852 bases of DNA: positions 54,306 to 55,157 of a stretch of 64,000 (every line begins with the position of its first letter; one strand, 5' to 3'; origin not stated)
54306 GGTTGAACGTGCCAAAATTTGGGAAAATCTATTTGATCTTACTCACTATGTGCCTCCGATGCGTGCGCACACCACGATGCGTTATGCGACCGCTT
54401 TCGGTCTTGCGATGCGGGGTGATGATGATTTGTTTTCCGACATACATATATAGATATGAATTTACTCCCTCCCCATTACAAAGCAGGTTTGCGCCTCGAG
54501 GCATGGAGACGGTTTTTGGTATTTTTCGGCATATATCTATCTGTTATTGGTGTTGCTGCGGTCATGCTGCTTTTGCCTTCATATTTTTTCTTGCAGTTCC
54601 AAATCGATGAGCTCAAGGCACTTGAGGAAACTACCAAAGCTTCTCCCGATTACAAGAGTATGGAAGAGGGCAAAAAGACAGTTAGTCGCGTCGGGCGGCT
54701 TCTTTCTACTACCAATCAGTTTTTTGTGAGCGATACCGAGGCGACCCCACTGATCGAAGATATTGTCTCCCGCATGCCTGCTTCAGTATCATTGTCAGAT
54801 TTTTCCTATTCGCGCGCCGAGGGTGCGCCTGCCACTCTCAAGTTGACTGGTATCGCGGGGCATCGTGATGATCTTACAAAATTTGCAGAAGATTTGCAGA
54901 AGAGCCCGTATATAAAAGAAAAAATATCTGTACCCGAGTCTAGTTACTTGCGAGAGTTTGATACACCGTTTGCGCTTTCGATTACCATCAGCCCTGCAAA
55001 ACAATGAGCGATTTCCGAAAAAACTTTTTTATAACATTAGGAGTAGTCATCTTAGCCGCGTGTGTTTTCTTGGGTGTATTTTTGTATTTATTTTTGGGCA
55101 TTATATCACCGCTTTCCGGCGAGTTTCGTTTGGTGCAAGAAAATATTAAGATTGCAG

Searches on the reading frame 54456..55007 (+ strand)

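Call 112: search_protein_families(library=pfam, proteins=[window:54456-55007:+], max_evalue=0.01)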
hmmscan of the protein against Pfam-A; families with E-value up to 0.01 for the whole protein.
window:54456-55007:+ (183 aa): 1 family
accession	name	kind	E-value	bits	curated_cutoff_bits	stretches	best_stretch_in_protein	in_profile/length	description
PF05137.18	PilN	-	2e-06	28.2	22.8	1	99-156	2-53/78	Fimbrial assembly protein (PilN)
